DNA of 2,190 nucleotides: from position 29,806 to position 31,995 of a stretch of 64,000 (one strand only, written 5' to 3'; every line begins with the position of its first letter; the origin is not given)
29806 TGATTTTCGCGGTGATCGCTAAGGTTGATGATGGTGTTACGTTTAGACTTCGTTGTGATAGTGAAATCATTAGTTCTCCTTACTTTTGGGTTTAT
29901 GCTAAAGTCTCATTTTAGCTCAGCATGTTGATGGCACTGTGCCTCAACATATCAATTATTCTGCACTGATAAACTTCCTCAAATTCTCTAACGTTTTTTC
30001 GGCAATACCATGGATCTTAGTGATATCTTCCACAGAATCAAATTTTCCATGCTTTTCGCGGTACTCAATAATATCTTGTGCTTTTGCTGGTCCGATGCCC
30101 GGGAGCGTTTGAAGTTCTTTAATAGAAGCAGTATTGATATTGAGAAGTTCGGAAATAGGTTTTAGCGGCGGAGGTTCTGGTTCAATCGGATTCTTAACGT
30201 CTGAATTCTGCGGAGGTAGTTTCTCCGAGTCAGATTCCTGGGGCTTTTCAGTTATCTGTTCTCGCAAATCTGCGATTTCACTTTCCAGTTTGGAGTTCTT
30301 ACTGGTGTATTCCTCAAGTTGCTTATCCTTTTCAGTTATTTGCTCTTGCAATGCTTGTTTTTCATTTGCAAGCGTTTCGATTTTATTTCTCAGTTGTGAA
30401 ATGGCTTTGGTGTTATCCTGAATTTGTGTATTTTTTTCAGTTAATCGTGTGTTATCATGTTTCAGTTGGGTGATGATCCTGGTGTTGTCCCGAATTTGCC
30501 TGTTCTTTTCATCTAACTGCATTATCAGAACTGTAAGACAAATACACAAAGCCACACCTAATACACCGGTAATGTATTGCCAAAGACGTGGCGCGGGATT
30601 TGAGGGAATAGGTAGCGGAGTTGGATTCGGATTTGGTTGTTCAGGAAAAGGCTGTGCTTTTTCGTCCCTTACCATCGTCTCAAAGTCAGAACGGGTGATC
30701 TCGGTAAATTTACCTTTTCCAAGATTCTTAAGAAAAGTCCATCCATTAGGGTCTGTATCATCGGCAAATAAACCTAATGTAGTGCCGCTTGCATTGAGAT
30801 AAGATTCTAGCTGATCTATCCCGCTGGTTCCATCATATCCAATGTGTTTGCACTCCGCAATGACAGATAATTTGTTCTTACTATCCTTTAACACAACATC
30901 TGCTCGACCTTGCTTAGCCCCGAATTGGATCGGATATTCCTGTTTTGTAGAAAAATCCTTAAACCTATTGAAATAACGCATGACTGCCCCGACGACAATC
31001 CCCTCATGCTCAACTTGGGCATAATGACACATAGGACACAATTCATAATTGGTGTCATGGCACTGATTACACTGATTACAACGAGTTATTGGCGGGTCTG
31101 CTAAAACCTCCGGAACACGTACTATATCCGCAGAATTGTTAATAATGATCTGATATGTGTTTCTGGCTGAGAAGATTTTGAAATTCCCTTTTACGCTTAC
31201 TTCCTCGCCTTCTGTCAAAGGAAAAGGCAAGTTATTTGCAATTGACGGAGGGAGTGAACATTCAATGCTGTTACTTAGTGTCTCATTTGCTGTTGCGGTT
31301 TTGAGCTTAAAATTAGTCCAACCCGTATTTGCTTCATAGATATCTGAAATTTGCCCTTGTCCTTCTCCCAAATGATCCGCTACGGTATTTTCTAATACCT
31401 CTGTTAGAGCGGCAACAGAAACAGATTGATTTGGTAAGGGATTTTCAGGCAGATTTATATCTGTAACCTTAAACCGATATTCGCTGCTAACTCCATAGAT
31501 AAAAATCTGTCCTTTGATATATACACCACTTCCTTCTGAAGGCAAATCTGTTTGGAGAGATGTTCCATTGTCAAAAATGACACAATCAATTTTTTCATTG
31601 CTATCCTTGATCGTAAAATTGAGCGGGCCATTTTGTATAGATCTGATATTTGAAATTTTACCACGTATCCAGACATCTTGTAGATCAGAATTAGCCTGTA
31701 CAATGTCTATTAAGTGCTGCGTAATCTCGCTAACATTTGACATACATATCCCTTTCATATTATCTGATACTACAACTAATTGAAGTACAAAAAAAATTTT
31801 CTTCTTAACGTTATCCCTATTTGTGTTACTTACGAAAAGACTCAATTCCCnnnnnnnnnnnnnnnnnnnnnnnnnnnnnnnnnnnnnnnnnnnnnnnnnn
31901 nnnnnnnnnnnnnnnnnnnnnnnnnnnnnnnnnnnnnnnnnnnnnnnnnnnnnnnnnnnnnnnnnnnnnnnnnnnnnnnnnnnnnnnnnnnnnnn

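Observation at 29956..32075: Membrane protein combining an XseA-like OB-fold, Zn ribbon and PD-(D/E)XK nuclease with a ComEA DNA-binding domain, preceded by a DUF4351-like mini-ORF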

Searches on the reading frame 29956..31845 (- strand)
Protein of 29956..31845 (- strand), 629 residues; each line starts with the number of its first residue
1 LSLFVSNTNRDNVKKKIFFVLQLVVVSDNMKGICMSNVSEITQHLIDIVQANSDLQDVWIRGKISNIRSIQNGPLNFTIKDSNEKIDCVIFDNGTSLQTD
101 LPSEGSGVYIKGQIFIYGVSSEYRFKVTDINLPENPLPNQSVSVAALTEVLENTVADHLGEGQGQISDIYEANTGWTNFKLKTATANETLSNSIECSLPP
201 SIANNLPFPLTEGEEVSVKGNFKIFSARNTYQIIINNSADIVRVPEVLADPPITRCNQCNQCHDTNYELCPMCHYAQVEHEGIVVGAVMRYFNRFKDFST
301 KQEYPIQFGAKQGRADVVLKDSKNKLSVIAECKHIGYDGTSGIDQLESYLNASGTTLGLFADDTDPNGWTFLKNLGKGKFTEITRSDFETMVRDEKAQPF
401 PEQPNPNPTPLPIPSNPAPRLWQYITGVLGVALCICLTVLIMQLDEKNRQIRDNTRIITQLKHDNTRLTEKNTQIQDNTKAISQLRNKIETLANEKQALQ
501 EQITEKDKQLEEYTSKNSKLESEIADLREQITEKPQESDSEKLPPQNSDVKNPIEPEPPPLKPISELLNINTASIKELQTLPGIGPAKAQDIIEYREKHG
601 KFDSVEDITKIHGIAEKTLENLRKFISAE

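Call 3: search_protein_families(library=pfam, proteins=[window:29956-31845:-], max_evalue=1)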
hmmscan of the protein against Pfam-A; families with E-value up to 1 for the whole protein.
window:29956-31845:- (629 aa): 55 families (the best 25 are shown)
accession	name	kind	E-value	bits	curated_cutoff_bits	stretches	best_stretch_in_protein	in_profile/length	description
PF13742.12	tRNA_anti_2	-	1.2e-23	83.5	27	2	37-130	2-94/95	OB-fold nucleic acid binding domain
PF12836.13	HHH_3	-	1.9e-22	79.6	27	1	567-626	5-64/65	Helix-hairpin-helix motif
PF00633.29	HHH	-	2.8e-12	46.2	24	1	567-595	2-30/30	Helix-hairpin-helix motif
PF01336.31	tRNA_anti-codon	-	3.5e-12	46.5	27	1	58-131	1-73/75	OB-fold nucleic acid binding domain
PF13588.12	HSDR_N_2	-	5.7e-08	33.3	25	1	300-365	24-90/110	Type I restriction enzyme R protein N terminus (HSDR_N)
PF14520.12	HHH_5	-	3.2e-07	31.2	27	1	570-594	29-53/57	Helix-hairpin-helix domain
PF03934.19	T2SSK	-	3.2e-05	24.6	24.2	1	568-616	1-49/63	Type II secretion system (T2SS), protein K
PF06514.17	PsbU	-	6.6e-05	23.3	24.5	1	565-625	12-68/93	Photosystem II 12 kDa extrinsic protein (PsbU)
PF06785.16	UPF0242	-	0.00024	21.6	33.5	1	452-540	65-143/194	Uncharacterised protein family (UPF0242) N-terminus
PF09762.14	CCDC93_CC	-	0.00077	19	30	1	461-542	124-205/429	CCDC93 coiled-coil domain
PF14579.12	HHH_6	-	0.00086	19.9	25.6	1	578-623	27-75/90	Helix-hairpin-helix motif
PF04919.18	DUF655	-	0.0012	19.3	22.2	1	574-614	114-154/181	Protein of unknown function (DUF655)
PF12826.13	HHH_2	-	0.002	18.7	27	1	567-598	26-57/64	Helix-hairpin-helix motif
PF07200.18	Mod_r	-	0.0026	18.2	30.1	1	449-540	26-113/146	Modifier of rudimentary (Mod(r)) protein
PF06810.17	Phage_scaffold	-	0.0031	18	35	1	474-538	19-86/170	Phage capsid assembly scaffolding protein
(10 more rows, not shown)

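Call 4: search_protein_families(library=ncbifam, proteins=[window:29956-31845:-], max_evalue=1)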
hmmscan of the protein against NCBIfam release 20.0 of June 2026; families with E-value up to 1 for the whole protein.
window:29956-31845:- (629 aa): 52 families (the best 25 are shown)
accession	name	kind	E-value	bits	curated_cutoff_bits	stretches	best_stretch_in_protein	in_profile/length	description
TIGR00237.1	xseA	equivalog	3.8e-24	85.6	180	2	38-131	2-94/389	exodeoxyribonuclease VII large subunit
TIGR01259.1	comE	subfamily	5.7e-24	84.4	152.35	1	567-627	59-119/120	comEA protein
TIGR00426.1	TIGR00426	subfamily_domain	2.5e-21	75.5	53.1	1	567-626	7-67/69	competence protein ComEA helix-hairpin-helix repeat region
NF045487.1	ASRP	equivalog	2.1e-06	26.7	300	1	449-542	317-410/593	archaea-specific SMC-related protein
NF033542.1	transpos_IS110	equivalog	8.2e-06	25.2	140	1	445-614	117-259/343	IS110 family RNA-guided transposase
TIGR02168.1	SMC_prok_B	equivalog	4e-05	21.5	567.35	1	455-538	245-332/1181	chromosome segregation protein SMC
TIGR02169.1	SMC_prok_A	equivalog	5.3e-05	21.1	729.4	1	453-552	690-939/1165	chromosome segregation protein SMC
TIGR04523.1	Mplasa_alph_rch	subfamily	8.6e-05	20.6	270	1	451-537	259-350/745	helix-rich protein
NF002708.1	PRK02515.1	equivalog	0.00017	21.5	85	1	565-625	56-112/137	photosystem II complex extrinsic protein PsbU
NF002572.0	PRK02224.1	equivalog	0.0002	19.8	1087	1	455-539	324-408/888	DNA double-strand break repair ATPase Rad50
NF045978.1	ComEA_MAG0490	equivalog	0.00023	21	98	1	572-626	108-160/162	MAG0490 family ComEA-like DNA-binding protein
NF003034.1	PRK03918.1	equivalog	0.0004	18.5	700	1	444-551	178-286/878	DNA double-strand break repair ATPase Rad50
NF038305.1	HpsJ_fam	subfamily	0.00049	20.1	60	1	419-540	76-201/234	HpsJ family protein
TIGR02827.1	RNR_anaer_Bdell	equivalog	0.0024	16.5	568.3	1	252-301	541-586/596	anaerobic ribonucleoside-triphosphate reductase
TIGR04211.1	SH3_and_anchor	equivalog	0.0034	17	65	1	443-523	81-161/198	TIGR04211 family SH3 domain-containing protein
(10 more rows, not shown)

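Call 5: find_homologous_proteins(query=window:29956-31752:-)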
Query window:29956-31752:- (598 aa): 82 proteins with E <= 0.001 among 8000 candidates.
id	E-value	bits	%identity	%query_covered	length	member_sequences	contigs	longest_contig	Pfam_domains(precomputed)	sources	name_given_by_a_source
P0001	0.0e+0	1347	100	99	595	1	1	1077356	PF14520.13,PF13588.13,PF13742.13,PF12836.14,PF01336.32,PF00633.30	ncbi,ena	-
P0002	1.1e-262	891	70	99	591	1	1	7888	PF13742.13,PF12836.14,PF01336.32,PF00633.30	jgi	jgi:competence ComEA-like helix-hairpin-helix protein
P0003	1.4e-241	821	63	99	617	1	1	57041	PF12826.14,PF14520.13,PF13742.13,PF12836.14,PF27605.1,PF01336.32,PF00633.30,PF04977.21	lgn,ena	-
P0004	1.4e-203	696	57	99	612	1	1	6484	PF13588.13,PF13742.13,PF12836.14,PF01336.32,PF00633.30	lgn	-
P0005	1.1e-199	683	58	99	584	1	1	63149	PF13588.13,PF13742.13,PF12836.14,PF01336.32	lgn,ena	-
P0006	3.7e-194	665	55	99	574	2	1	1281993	PF13588.13,PF13742.13,PF12836.14,PF01336.32,PF00633.30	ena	-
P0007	3.3e-127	444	56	63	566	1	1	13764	PF16100.12,PF13588.13,PF13742.13,PF01336.32,PF01661.28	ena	-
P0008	6.6e-127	443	58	59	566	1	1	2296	PF13742.13,PF01336.32,PF01661.28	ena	-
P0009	2.5e-125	438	43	99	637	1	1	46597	PF14520.13,PF12329.14,PF13742.13,PF12836.14,PF00633.30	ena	-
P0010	7.1e-124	433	44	99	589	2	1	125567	PF14520.13,PF13588.13,PF13742.13,PF12836.14,PF00633.30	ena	-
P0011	4.8e-113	397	52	63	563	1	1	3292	PF13742.13,PF01336.32,PF01661.28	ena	-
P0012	4.5e-112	394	51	63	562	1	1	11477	PF13742.13,PF01336.32,PF01661.28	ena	-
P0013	5.5e-110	387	51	62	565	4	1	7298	PF13742.13,PF01336.32,PF01661.28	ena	-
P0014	3.6e-109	384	52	63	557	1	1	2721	PF13588.13,PF13742.13,PF01336.32,PF01661.28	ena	-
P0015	2.7e-108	381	52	59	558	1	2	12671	PF13588.13,PF13742.13,PF01336.32,PF01661.28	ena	-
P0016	3.2e-104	368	51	61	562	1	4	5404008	PF04313.21,PF13588.13,PF13742.13,PF01336.32,PF01661.28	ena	-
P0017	7.7e-104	367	51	61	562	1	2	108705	PF04313.21,PF13588.13,PF13742.13,PF01336.32,PF01661.28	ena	-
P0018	1.2e-103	366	48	63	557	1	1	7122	PF13742.13,PF01336.32,PF01661.28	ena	-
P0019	6.2e-103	364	51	61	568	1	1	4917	PF13588.13,PF13742.13,PF01336.32,PF01661.28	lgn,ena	-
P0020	2.1e-102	362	51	62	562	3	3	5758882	PF13742.13,PF01336.32,PF01661.28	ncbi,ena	-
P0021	1.7e-101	359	50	61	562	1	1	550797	PF13588.13,PF13742.13,PF01336.32,PF01661.28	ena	-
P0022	6.4e-101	357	48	63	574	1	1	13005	PF13588.13,PF13742.13,PF01336.32,PF01661.28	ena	-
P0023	1.9e-100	355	50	63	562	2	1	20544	PF13588.13,PF13742.13,PF01336.32,PF01661.28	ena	-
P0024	2.2e-100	355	50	63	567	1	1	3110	PF13742.13,PF01336.32,PF01661.28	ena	-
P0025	2.6e-100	355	49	63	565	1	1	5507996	PF13742.13,PF01336.32,PF01661.28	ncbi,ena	-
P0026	7.2e-100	353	51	62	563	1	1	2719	PF13588.13,PF13742.13,PF01336.32,PF01661.28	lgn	-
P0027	1.8e-99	352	50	63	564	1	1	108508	PF13588.13,PF13742.13,PF01336.32,PF01661.28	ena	-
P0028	3.6e-99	351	50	63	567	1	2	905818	PF13742.13,PF01336.32,PF01661.28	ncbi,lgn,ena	-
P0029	2.8e-98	348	49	63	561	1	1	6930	PF13588.13,PF13742.13,PF01336.32,PF01661.28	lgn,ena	-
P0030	5.6e-98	347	47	63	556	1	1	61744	PF13588.13,PF13742.13,PF01336.32,PF01661.28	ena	-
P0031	6.0e-98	347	49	61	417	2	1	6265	PF13588.13,PF13742.13,PF01336.32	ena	-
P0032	1.3e-97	346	50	61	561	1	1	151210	PF16100.12,PF13742.13,PF01336.32,PF01661.28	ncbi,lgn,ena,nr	ncbi:MAG: exodeoxyribonuclease VII large subunit [Candidatus Poribacteria bacterium]|nr:exodeoxyribo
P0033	4.7e-97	344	48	61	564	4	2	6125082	PF13588.13,PF13742.13,PF01336.32,PF01661.28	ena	-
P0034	6.8e-97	344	48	62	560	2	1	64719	PF13588.13,PF13742.13,PF01336.32,PF01661.28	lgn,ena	-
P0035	1.1e-96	343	49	62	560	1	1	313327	PF13588.13,PF13742.13,PF01336.32,PF01661.28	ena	-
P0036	1.5e-96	342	49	63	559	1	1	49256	PF13742.13,PF01336.32,PF01661.28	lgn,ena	-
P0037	2.5e-96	342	47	62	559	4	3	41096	PF13742.13,PF01336.32,PF01661.28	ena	-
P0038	1.3e-95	339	47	62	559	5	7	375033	PF13742.13,PF01336.32,PF01661.28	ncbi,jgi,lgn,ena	jgi:O-acetyl-ADP-ribose deacetylase (regulator of RNase III)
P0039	2.6e-95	338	47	61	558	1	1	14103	PF13588.13,PF13742.13,PF01336.32,PF01661.28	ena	-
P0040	4.3e-95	338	48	63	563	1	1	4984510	PF13742.13,PF01336.32,PF01661.28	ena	-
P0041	4.8e-94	334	47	63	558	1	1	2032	PF13588.13,PF13742.13,PF01336.32,PF01661.28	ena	-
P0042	5.9e-93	331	48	62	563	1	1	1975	PF16100.12,PF13588.13,PF13742.13,PF01336.32,PF01661.28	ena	-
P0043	3.1e-92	328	48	63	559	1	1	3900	PF13588.13,PF13742.13,PF01336.32,PF01661.28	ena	-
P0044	3.3e-92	328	46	62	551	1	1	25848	PF13742.13,PF01336.32,PF01661.28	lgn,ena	-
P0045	1.8e-91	326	49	56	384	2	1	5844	PF13588.13,PF13742.13,PF01336.32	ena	-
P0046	4.0e-91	325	47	63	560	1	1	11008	PF13588.13,PF13742.13,PF01336.32,PF01661.28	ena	-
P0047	1.2e-90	323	46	62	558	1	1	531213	PF13588.13,PF13742.13,PF01336.32,PF01661.28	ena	-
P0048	1.7e-90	322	47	62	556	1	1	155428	PF13742.13,PF01336.32,PF01661.28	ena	-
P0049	3.3e-90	322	46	61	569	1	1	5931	PF13742.13,PF01336.32,PF01661.28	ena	-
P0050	3.9e-90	321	46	62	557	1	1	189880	PF13588.13,PF13742.13,PF01336.32,PF01661.28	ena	-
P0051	4.2e-90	321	46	61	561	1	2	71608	PF13742.13,PF01336.32,PF01661.28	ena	-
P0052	8.1e-90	320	47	62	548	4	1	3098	PF13588.13,PF13742.13,PF01336.32,PF01661.28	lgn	-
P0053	9.5e-90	320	46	63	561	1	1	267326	PF13742.13,PF01336.32,PF01661.28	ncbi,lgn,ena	-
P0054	1.8e-89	319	46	62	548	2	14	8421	PF13588.13,PF13742.13,PF01336.32,PF01661.28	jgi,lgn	jgi:O-acetyl-ADP-ribose deacetylase (regulator of RNase III)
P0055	9.0e-89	317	46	63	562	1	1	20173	PF13742.13,PF01661.28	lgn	-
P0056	1.1e-88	317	48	62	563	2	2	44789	PF13588.13,PF13742.13,PF01336.32,PF01661.28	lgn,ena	-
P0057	2.0e-88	316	47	63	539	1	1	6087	PF13588.13,PF13742.13,PF01336.32,PF01661.28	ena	-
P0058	2.1e-88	316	46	62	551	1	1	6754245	PF13588.13,PF13742.13,PF01336.32,PF01661.28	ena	-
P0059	4.4e-88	315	46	62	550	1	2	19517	PF13588.13,PF13742.13,PF01336.32,PF01661.28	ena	-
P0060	9.3e-88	314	46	62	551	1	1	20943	PF13588.13,PF13742.13,PF01336.32,PF01661.28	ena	-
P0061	2.5e-87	312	46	63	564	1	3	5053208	PF13588.13,PF13742.13,PF01336.32,PF01661.28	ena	-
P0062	1.1e-85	307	45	63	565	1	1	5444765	PF13742.13,PF01336.32,PF01661.28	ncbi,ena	-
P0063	1.4e-85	306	46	63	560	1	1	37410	PF13588.13,PF13742.13,PF01336.32,PF01661.28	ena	-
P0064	3.0e-83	299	44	63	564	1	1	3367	PF13742.13,PF01336.32,PF01661.28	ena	-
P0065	1.8e-78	283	46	57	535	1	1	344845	PF13588.13,PF13742.13,PF01661.28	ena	-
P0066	3.6e-77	279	44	62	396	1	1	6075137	PF13588.13,PF12836.14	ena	-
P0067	8.3e-76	274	49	47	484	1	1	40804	PF13588.13,PF13742.13,PF01661.28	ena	-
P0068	5.8e-67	245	36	81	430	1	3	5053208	PF14520.13,PF13588.13,PF13742.13,PF12836.14,PF00633.30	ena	-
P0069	2.4e-66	243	38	65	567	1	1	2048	PF13588.13,PF13742.13,PF01336.32,PF01661.28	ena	-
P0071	2.1e-54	203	44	46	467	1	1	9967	PF13588.13,PF13742.13,PF01661.28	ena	-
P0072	4.8e-54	202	46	42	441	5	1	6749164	PF13588.13,PF01661.28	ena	-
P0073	6.9e-54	202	43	40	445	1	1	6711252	PF13742.13,PF01661.28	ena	-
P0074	5.5e-43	166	43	38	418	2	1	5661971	PF13588.13,PF01661.28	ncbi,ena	-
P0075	1.3e-39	155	52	26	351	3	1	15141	PF13588.13,PF01661.28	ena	-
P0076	2.6e-38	150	48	31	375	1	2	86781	PF13588.13,PF01661.28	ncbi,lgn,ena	-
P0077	2.1e-33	134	31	60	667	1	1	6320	PF13742.13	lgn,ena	-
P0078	6.5e-32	129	55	23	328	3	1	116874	PF04313.21,PF13588.13,PF01661.28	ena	-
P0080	2.2e-24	104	58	18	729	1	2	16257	PF13588.13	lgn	-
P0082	5.3e-7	47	32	16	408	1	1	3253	PF02601.21,PF13742.13,PF01336.32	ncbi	-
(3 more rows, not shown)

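Call 6: search_protein_families(library=padloc, proteins=[window:29956-31845:-], max_evalue=0.1)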
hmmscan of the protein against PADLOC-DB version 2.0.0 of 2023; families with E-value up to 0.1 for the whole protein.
window:29956-31845:- (629 aa): 36 families (the best 25 are shown)
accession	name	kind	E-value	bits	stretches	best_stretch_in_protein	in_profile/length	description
PDLC03859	LmuB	-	2.3e-07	28.4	1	436-533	375-481/611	-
PDLC02740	PbeC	-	7.5e-06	23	1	416-536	166-283/648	PbeC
PDLC03868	LmuB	-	4.4e-05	20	1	442-534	400-492/1035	-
PDLC03812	RTasRmuC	-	6.2e-05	19.8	1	428-534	12-107/439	DRT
PDLC03034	MTase_I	-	0.00013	18.4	1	301-365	81-146/672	Type I methyltransferase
PDLC00503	JetC1|JetC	-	0.00015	17.9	1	444-617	636-808/1146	DUF3584 domain; MukB-like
PDLC02668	DndD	-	0.00023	18.3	1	450-541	396-487/659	DndD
PDLC03976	PD-Lambda-1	-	0.00061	16.8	1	433-539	12-119/491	-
PDLC03864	LmuB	-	0.00061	16.4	1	460-545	408-489/657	-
PDLC03865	LmuB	-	0.00076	15.8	1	451-552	633-747/1007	-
PDLC00580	JetC3|JetC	-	0.00089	15.6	1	457-534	261-338/1068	DUF3584 domain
PDLC02747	PbeC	-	0.00098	16.1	1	456-550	355-454/632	PbeC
PDLC02741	PbeC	-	0.0021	14.6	1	456-537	339-421/644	PbeC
PDLC00519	JetC1|JetC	-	0.0022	14.3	1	452-538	294-754/1097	DUF3584 domain; MukB-like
PDLC00518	JetC1|JetC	-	0.0026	13.6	1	447-554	684-794/1112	DUF3584 domain; MukB-like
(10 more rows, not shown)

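Call 9: find_encoding_contigs(protein=P0006, flank=8000, max_places=3)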
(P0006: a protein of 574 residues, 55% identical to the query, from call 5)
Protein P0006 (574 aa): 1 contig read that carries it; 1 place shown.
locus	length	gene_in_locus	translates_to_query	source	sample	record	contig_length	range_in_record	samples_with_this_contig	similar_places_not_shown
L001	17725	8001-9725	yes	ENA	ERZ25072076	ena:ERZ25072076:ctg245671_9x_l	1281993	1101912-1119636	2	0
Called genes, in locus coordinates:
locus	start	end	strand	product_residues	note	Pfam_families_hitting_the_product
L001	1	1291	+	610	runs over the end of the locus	PF12799:LRR_4 (weak), PF14885:GHL15 (weak), PF00404:Dockerin_1 (faint)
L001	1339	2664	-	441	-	PF01595:CNNM, PF00571:CBS (weak), PF03471:CorC_HlyC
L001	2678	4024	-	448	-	PF01595:CNNM, PF00571:CBS (faint), PF03471:CorC_HlyC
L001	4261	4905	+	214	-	PF01081:Aldolase, PF01180:DHO_dh (faint), PF02581:TMP-TENI (faint)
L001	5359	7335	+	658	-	PF00069:Pkinase, PF03109:ABC1 (faint), PF07714:PK_Tyr_Ser-Thr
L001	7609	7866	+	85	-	-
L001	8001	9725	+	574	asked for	PF13742:tRNA_anti_2, PF01336:tRNA_anti-codon, PF13742:tRNA_anti_2 (weak), PF13588:HSDR_N_2 (weak), PF00633:HHH (faint), PF12836:HHH_3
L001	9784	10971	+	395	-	PF00155:Aminotran_1_2, PF01053:Cys_Met_Meta_PP (weak), PF01041:DegT_DnrJ_EryC1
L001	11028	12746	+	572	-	PF00884:Sulfatase, PF16347:SGSH_C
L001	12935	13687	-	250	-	PF13385:Laminin_G_3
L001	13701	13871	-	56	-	-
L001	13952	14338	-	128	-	PF13358:DDE_3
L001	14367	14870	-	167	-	PF13384:HTH_23 (weak), PF13551:HTH_29, PF13518:HTH_28 (weak), PF13565:HTH_32, PF13592:HTH_33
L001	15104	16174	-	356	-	PF13808:DDE_Tnp_1_assoc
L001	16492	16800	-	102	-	PF13276:HTH_21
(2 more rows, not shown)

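Call 10: find_encoding_contigs(protein=P0003, flank=8000, max_places=3)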
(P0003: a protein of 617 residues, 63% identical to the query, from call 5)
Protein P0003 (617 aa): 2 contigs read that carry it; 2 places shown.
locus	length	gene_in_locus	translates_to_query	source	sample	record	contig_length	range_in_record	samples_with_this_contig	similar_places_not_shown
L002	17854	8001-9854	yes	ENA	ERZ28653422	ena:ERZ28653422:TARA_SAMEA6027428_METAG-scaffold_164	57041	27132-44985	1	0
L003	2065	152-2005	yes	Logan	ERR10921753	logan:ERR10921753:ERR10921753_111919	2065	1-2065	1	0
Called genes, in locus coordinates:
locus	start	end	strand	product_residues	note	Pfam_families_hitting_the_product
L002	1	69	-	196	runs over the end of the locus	PF05685:Uma2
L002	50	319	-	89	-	-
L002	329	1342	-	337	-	PF20030:bpMoxR, PF00004:AAA (faint), PF07726:AAA_3, PF07728:AAA_5, PF17863:AAA_lid_2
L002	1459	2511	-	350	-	PF00288:GHMP_kinases_N, PF08544:GHMP_kinases_C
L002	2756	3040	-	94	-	PF18291:HU-HIG, PF00216:Bac_DNA_binding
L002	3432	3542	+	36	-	-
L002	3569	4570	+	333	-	PF01118:Semialdhyde_dh, PF02774:Semialdhyde_dhC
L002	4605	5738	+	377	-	PF01636:APH, PF01633:Choline_kinase (weak)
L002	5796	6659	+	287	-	PF00226:DnaJ, PF01556:DnaJ_C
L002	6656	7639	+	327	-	-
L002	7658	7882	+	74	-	-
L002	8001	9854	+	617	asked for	PF13742:tRNA_anti_2, PF01336:tRNA_anti-codon, PF13742:tRNA_anti_2 (weak), PF04977:DivIC (faint), PF27605:ODF2_C (faint), PF00633:HHH (weak), PF12826:HHH_2 (faint), PF12836:HHH_3, +1 more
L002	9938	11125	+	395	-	PF00155:Aminotran_1_2, PF01041:DegT_DnrJ_EryC1, PF01053:Cys_Met_Meta_PP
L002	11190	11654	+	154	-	-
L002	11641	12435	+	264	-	-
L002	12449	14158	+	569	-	PF00884:Sulfatase, PF16347:SGSH_C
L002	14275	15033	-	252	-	PF13385:Laminin_G_3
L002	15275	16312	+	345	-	PF01408:GFO_IDH_MocA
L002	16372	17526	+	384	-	PF00266:Aminotran_5, PF01212:Beta_elim_lyase (weak), PF01041:DegT_DnrJ_EryC1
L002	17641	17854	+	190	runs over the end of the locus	PF05685:Uma2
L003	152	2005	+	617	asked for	PF13742:tRNA_anti_2, PF01336:tRNA_anti-codon, PF13742:tRNA_anti_2 (weak), PF04977:DivIC (faint), PF27605:ODF2_C (faint), PF00633:HHH (weak), PF12826:HHH_2 (faint), PF12836:HHH_3, +1 more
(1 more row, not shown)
